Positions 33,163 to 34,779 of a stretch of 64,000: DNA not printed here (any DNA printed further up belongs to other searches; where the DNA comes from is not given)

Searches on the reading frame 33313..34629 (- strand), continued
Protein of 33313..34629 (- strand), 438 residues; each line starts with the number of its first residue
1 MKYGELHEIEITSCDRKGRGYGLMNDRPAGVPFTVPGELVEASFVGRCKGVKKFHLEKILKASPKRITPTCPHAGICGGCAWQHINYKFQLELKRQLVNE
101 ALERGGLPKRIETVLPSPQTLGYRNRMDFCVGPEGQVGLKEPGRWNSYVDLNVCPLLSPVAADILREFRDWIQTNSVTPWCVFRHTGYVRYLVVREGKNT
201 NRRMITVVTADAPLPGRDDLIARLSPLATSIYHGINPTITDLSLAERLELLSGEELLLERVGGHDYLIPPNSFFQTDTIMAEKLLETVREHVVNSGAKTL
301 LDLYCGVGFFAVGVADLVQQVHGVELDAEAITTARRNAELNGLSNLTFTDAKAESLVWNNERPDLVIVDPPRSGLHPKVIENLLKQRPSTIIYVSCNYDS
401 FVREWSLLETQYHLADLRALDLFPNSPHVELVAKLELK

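Call 49: find_encoding_contigs(protein=P0123, flank=4000, max_places=4)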
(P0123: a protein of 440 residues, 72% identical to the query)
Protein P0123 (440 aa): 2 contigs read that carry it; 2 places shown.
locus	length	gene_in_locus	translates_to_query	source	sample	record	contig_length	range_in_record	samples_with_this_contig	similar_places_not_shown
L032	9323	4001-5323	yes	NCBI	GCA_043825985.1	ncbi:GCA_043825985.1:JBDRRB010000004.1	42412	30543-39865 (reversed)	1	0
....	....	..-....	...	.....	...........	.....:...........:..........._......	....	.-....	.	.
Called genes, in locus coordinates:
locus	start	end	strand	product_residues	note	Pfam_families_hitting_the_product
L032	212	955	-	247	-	PF02775:TPP_enzyme_C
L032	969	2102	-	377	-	PF01855:POR_N, PF17147:PFOR_II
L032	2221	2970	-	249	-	PF00535:Glycos_transf_2, PF10111:Glyco_tranf_2_2 (weak), PF13641:Glyco_tranf_2_3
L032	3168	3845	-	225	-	-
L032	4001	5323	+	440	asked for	PF05958:tRNA_U5-meth_tr, PF05175:MTS (weak), PF06325:PrmA (weak), PF08241:Methyltransf_11 (faint), PF13649:Methyltransf_25, PF13847:Methyltransf_31, PF05958:tRNA_U5-meth_tr (weak)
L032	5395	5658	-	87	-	-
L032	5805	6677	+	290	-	PF03193:RsgA_GTPase (weak), PF00350:Dynamin_N (faint), PF01926:MMR_HSR1, PF02421:FeoB_N, PF04548:AIG1, PF00009:GTP_EFTU (weak), PF07650:KH_2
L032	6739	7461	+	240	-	PF18306:LDcluster4, PF03641:Lysine_decarbox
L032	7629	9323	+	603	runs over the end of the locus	PF00009:GTP_EFTU, PF01926:MMR_HSR1 (weak), PF22042:EF-G_D2, PF03144:GTP_EFTU_D2, PF00679:EFG_C, PF21018:BipA_C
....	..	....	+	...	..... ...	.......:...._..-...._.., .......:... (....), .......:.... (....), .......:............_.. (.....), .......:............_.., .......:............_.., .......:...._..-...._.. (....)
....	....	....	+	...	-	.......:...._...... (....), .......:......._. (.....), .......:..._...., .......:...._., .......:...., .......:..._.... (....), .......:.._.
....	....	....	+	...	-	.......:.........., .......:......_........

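Call 53: search_protein_families(library=pfam, proteins=[L014:3823-5643:+, L015:1977-2222:-, L032:3168-3845:-, L014:305-550:-], max_evalue=0.01)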
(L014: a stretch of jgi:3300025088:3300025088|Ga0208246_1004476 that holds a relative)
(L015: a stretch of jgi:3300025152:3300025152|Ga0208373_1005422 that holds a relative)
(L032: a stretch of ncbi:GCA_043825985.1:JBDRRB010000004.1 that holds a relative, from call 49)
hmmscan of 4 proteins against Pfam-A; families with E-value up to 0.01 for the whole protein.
L014:3823-5643:+ (607 aa): 2 families
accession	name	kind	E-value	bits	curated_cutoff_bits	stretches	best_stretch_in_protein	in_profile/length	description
PF00932.25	LTD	-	1.3e-25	90.3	34.3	2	295-393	2-107/109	Lamin Tail Domain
PF01336.31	tRNA_anti-codon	-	0.00036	20.8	27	0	480-528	17-67/75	OB-fold nucleic acid binding domain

L015:1977-2222:- (81 aa): 0 families

L032:3168-3845:- (225 aa): 0 families

L014:305-550:- (81 aa): 0 families

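Call 77: find_encoding_contigs(protein=P0124, flank=4000, max_places=3)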
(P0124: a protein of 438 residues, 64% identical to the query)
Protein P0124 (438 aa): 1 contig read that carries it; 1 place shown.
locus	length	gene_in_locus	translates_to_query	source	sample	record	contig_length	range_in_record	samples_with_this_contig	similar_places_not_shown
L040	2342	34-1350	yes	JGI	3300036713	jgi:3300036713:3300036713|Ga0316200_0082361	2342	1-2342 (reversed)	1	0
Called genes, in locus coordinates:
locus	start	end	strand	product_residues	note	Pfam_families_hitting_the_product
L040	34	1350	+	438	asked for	PF02475:TRM5-TYW2_MTfase (weak), PF05958:tRNA_U5-meth_tr, PF05175:MTS (weak), PF06325:PrmA (weak), PF13649:Methyltransf_25 (weak), PF13847:Methyltransf_31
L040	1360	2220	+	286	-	PF00009:GTP_EFTU (faint), PF03193:RsgA_GTPase (weak), PF00350:Dynamin_N (faint), PF01926:MMR_HSR1, PF02421:FeoB_N, PF04548:AIG1, PF07650:KH_2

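Call 78: find_encoding_contigs(protein=P0126, flank=10000, max_places=2)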
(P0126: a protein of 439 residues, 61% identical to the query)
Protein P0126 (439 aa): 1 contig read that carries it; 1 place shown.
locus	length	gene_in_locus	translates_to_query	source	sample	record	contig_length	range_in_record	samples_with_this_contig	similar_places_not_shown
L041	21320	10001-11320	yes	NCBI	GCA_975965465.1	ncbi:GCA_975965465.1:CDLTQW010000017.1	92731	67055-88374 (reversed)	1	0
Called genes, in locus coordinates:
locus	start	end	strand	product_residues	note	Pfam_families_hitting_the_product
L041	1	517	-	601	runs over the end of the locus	PF00009:GTP_EFTU, PF03144:GTP_EFTU_D2 (weak), PF00679:EFG_C, PF06421:LepA_C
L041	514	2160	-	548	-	PF03023:MurJ, PF01943:Polysacc_synt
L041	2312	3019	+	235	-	-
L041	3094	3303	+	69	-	-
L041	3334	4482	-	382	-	PF00871:Acetate_kinase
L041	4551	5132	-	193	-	PF06130:PTAC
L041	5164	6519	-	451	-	PF03448:MgtE_N, PF00571:CBS, PF01769:MgtE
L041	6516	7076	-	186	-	PF01558:POR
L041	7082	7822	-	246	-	PF02775:TPP_enzyme_C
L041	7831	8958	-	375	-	PF01855:POR_N, PF17147:PFOR_II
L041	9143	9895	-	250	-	PF00535:Glycos_transf_2, PF10111:Glyco_tranf_2_2 (faint), PF13641:Glyco_tranf_2_3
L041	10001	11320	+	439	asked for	PF05958:tRNA_U5-meth_tr, PF02475:TRM5-TYW2_MTfase, PF05175:MTS, PF06325:PrmA, PF08241:Methyltransf_11 (faint), PF09445:Methyltransf_15 (weak), PF13649:Methyltransf_25, PF13847:Methyltransf_31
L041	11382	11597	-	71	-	-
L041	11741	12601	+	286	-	PF00009:GTP_EFTU (faint), PF03193:RsgA_GTPase (weak), PF00350:Dynamin_N (faint), PF01926:MMR_HSR1, PF02421:FeoB_N, PF04548:AIG1, PF07650:KH_2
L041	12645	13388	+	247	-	PF18306:LDcluster4, PF03641:Lysine_decarbox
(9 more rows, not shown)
